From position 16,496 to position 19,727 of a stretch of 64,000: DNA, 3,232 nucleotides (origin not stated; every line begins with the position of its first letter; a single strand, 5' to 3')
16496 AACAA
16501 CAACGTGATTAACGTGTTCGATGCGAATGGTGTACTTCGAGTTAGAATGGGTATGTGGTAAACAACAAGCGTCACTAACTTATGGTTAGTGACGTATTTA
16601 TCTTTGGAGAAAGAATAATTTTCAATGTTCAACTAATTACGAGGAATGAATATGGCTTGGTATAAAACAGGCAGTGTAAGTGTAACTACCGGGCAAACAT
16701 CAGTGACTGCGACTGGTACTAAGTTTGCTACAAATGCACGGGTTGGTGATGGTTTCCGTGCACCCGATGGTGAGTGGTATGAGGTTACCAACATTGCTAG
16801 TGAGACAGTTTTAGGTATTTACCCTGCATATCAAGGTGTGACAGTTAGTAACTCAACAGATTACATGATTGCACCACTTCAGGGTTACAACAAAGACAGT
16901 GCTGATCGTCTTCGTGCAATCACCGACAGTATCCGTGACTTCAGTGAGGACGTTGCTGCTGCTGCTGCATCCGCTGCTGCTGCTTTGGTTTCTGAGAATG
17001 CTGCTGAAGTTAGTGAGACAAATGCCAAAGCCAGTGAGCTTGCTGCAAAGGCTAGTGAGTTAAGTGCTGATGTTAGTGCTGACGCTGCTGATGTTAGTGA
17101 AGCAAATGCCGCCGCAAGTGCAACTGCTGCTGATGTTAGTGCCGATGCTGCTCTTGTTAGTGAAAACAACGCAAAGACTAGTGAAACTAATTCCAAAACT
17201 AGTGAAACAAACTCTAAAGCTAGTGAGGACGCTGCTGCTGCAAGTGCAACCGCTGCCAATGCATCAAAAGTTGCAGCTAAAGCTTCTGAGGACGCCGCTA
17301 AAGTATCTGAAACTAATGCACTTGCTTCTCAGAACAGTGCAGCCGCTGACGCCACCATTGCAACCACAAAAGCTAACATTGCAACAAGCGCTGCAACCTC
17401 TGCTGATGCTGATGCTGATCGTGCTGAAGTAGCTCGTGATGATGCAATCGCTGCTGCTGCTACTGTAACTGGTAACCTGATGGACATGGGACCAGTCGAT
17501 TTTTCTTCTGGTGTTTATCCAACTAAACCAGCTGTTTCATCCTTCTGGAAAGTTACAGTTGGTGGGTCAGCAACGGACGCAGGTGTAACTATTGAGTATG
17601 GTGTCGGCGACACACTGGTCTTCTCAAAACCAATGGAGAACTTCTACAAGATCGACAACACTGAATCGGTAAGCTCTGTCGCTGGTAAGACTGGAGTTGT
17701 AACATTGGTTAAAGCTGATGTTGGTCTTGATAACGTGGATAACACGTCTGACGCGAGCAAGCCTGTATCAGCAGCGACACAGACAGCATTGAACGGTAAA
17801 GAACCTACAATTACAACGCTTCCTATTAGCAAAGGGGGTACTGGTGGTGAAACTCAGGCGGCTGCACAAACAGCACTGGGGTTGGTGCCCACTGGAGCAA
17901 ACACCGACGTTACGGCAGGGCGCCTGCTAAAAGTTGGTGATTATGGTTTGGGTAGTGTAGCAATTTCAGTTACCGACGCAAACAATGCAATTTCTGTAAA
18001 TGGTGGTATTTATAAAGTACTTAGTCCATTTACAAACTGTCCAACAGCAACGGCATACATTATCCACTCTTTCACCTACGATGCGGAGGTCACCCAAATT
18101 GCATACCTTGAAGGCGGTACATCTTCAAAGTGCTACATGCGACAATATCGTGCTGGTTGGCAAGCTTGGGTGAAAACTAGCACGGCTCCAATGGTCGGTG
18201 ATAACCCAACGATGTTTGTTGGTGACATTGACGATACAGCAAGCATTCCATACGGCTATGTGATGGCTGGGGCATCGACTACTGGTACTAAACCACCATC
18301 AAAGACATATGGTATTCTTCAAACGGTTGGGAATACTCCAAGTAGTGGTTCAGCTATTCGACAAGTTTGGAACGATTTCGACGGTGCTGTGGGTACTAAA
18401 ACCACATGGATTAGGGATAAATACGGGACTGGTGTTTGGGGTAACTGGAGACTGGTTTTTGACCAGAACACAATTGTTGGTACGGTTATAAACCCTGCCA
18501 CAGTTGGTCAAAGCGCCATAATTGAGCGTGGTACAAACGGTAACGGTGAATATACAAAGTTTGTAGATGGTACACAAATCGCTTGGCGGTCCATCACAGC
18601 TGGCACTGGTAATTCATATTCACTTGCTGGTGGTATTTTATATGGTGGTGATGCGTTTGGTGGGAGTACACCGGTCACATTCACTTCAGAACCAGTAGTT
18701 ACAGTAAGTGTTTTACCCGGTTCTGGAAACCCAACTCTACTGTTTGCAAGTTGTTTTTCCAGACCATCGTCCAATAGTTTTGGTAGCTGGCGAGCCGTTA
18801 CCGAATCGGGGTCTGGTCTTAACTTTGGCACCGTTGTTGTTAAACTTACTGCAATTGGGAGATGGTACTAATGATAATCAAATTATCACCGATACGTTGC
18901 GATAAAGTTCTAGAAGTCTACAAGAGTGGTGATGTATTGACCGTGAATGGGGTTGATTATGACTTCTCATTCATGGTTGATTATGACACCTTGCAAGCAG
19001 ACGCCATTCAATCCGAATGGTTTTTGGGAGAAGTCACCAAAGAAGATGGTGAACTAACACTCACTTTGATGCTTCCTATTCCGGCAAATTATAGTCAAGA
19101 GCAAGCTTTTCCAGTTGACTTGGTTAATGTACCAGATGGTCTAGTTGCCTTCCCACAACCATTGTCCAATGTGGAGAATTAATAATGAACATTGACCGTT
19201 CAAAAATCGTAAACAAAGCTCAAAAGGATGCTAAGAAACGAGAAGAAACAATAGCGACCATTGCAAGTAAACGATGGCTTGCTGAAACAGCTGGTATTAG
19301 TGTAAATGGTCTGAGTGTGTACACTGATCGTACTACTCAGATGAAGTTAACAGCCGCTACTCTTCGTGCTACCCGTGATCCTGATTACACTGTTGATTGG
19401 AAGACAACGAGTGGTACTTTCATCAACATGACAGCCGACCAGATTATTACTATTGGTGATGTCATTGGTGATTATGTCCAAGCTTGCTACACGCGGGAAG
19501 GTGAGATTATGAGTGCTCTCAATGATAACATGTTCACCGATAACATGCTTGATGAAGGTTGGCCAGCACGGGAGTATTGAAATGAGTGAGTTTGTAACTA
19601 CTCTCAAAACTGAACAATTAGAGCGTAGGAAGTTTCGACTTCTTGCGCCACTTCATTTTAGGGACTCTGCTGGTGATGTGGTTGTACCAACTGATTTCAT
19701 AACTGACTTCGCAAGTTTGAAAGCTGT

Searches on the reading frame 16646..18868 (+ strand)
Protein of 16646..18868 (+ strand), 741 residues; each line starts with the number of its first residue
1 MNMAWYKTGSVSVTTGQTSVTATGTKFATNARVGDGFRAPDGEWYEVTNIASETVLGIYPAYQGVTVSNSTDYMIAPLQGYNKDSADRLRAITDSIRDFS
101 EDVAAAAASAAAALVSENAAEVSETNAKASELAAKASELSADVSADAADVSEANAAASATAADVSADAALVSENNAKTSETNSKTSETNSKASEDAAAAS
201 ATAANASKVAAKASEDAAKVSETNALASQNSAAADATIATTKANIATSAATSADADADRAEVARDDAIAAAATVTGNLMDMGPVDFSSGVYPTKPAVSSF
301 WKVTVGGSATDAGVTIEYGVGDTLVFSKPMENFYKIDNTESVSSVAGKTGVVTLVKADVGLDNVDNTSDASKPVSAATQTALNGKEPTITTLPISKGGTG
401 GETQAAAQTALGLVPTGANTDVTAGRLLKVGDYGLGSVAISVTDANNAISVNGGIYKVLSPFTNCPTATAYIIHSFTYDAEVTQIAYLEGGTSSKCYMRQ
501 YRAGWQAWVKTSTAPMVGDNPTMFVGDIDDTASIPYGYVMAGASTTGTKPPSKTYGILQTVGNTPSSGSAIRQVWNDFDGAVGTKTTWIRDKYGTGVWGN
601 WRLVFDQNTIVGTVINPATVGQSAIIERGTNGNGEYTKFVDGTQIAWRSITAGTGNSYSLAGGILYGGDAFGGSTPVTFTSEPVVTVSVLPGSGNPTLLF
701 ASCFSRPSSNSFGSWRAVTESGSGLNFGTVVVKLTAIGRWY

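Call 12: search_protein_families(library=phrogs, proteins=[window:16646-18868:+], max_evalue=0.001)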
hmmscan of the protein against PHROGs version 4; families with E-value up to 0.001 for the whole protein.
window:16646-18868:+ (741 aa): 32 families (the best 25 are shown)
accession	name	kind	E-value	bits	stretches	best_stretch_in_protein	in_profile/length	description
phrog_2712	-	tail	2.6e-56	192.4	2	2-227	376-526/700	tail fiber protein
phrog_20500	-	tail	4.3e-46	158.1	1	89-390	175-486/1365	tail protein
phrog_38424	-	unknown function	6.9e-29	102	1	3-93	1-90/488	-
phrog_34307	-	unknown function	1.4e-25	91.1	1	3-310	1-314/407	-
phrog_18794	-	unknown function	6.5e-24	85.9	2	405-602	123-327/427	-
phrog_24159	-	tail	2.2e-23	83.4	2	89-243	119-270/972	tail fiber protein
phrog_32072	-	tail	4.1e-20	72.8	2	192-372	324-506/894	tail protein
phrog_1419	-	tail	1.2e-18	67.7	1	101-273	178-350/793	tail protein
phrog_13892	-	tail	9.1e-18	65.6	1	172-418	384-632/676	minor tail protein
phrog_8780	-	tail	9.4e-17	61.4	1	336-479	408-541/755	minor tail protein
phrog_35419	-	tail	2.4e-14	54.4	1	342-390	60-108/414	tail fiber protein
phrog_30593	-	unknown function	2.2e-13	51.2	1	340-409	90-160/322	-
phrog_5207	-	unknown function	7.5e-13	48.8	1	134-424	256-514/689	-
phrog_3279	-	tail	3.3e-12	47.6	1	96-275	103-284/396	tail fiber protein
phrog_2952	-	tail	4.6e-11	43.4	1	340-386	174-220/488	minor tail protein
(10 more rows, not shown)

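Call 13: search_protein_families(library=pfam, proteins=[window:16646-18868:+], max_evalue=0.01)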
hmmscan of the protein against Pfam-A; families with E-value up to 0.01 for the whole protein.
window:16646-18868:+ (741 aa): 0 families

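Call 42: search_dna_similar(query=window:16646-18868:+, collection=phages, mode=protein, max_rows=15)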
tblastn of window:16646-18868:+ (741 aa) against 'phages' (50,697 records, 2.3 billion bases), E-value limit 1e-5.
Records with a match: 597; places in all: 607; records where one place covers at least 80% of the query: 0.
Best place of each record, by identity: 80-90% 2; 60-80% 339; <60% 256.
By first word of the organism name: Mycobacterium 196; Gordonia 172; Arthrobacter 81; Pseudomonas 75; Brucella 28; Rhizobium 14; Synechococcus 5; Vibrio 4; Microbacterium 3; Curtobacterium 3; and 10 more.
By host as written in the record: Gordonia terrae 3612 153; Mycobacterium smegmatis mc2 155 151; Arthrobacter sp. ATCC 21022 54; Mycobacterium smegmatis mc#155 23; - 21; Pseudomonas aeruginosa 21; Brucella abortus S19 12; Arthrobacter globiformis B-2979 11; and 75 more.
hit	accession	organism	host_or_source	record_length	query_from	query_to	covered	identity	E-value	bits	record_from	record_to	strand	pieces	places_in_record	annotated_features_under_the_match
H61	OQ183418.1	Pseudomonas phage vB_PpS_SYP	Pseudomonas plecoglossicida XSDHY-P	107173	3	741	32%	45.4%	9e-18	152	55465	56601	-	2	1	hypothetical protein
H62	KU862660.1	Pseudomonas phage phiPMW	Pseudomonas putida PpG1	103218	3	739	32%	43.4%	8e-18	152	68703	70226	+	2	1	hypothetical protein | promoter (x2)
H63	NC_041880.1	Pseudomonas phage phiPMW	Pseudomonas putida PpG1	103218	3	739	32%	43.4%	8e-18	152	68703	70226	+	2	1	hypothetical protein | promoter (x2)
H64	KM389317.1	Pseudomonas phage F_ET2439sp/ET602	-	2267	2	741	31%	41.7%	2e-16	146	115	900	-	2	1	record has no annotation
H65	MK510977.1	Pseudomonas phage vB_Pae_CF183a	Pseudomonas aeruginosa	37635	2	741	31%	39.6%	3e-16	146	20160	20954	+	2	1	hypothetical protein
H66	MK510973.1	Pseudomonas phage vB_Pae_CF127a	Pseudomonas aeruginosa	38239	2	741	31%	39.6%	3e-16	146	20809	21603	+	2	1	hypothetical protein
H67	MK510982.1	Pseudomonas phage vB_Pae_BR161c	Pseudomonas aeruginosa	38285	2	741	31%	39.6%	3e-16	146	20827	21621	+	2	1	hypothetical protein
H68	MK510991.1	Pseudomonas phage vB_Pae_BR141a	Pseudomonas aeruginosa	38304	2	741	31%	39.6%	3e-16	146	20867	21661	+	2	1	hypothetical protein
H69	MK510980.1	Pseudomonas phage vB_Pae_BR123a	Pseudomonas aeruginosa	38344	2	741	31%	39.6%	3e-16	146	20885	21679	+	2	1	hypothetical protein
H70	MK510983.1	Pseudomonas phage vB_Pae_BR178a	Pseudomonas aeruginosa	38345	2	741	31%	39.6%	3e-16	146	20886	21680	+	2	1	hypothetical protein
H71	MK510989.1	Pseudomonas phage vB_Pae_BR322a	Pseudomonas aeruginosa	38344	2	741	31%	39.6%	3e-16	146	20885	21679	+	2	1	hypothetical protein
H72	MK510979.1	Pseudomonas phage vB_Pae_BR52a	Pseudomonas aeruginosa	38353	2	741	31%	39.6%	3e-16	146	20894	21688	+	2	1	hypothetical protein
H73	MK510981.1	Pseudomonas phage vB_Pae_BR143a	Pseudomonas aeruginosa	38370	2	741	31%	39.6%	3e-16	146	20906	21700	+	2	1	hypothetical protein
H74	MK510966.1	Pseudomonas phage vB_Pae_CF53a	Pseudomonas aeruginosa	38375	2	741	31%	39.6%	3e-16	146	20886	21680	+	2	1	hypothetical protein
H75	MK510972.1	Pseudomonas phage vB_Pae_CF121c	Pseudomonas aeruginosa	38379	2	741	31%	39.6%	3e-16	146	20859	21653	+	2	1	hypothetical protein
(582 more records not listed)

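Call 81: search_solved_structures(query=window:16646-18868:+, max_evalue=1)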
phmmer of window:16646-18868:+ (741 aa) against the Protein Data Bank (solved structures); distinct sequences matched with E-value up to 1: 3.
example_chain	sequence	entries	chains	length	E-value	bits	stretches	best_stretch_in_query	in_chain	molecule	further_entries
25ve_A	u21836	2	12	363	2.5e-31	112.2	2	3-94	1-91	F2-pyocin side fiber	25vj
9cod_A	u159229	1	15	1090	0.002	19.9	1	149-278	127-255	SGNH hydrolase-type esterase domain-containing protein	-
7lzj_A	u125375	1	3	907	0.48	12.1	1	85-158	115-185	Depolymerase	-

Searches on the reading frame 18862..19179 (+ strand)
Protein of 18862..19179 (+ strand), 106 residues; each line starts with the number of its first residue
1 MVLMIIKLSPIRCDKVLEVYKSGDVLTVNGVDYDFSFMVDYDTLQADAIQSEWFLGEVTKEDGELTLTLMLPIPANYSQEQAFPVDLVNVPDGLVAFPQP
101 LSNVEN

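Call 12: search_protein_families(library=phrogs, proteins=[window:18862-19179:+], max_evalue=0.001)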
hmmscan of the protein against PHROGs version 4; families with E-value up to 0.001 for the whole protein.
window:18862-19179:+ (106 aa): 2 families
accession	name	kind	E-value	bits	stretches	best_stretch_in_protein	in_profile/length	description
phrog_24907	-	unknown function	3.5e-40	139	1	4-102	1-99/235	-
phrog_2398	-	unknown function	1.8e-32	112.9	1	4-105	3-108/132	-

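Call 67: search_protein_families(library=pfam, proteins=[window:18862-19179:+], max_evalue=0.05)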
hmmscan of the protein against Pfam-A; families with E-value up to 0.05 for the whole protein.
window:18862-19179:+ (106 aa): 0 families

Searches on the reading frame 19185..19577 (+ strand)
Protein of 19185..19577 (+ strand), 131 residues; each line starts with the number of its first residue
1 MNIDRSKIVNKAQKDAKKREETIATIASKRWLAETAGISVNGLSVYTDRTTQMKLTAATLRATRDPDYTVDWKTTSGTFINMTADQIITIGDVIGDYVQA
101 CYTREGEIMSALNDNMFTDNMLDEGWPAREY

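Call 12: search_protein_families(library=phrogs, proteins=[window:19185-19577:+], max_evalue=0.001)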
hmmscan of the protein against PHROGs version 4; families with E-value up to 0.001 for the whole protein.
window:19185-19577:+ (131 aa): 3 families
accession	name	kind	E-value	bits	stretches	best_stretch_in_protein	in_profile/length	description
phrog_10508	-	tail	2.6e-32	112.9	1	11-127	42-158/159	tail fiber protein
phrog_1807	-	tail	4.4e-07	30.8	1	13-113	122-222/241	tail fiber protein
phrog_2837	-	tail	6.2e-07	30.4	1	10-104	79-174/202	tail protein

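Call 67: search_protein_families(library=pfam, proteins=[window:19185-19577:+], max_evalue=0.05)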
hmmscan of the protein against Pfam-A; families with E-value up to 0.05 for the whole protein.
window:19185-19577:+ (131 aa): 1 family
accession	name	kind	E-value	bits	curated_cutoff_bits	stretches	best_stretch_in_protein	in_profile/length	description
PF14301.12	DUF4376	-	1.2e-20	74.4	25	1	19-114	3-95/106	Domain of unknown function (DUF4376)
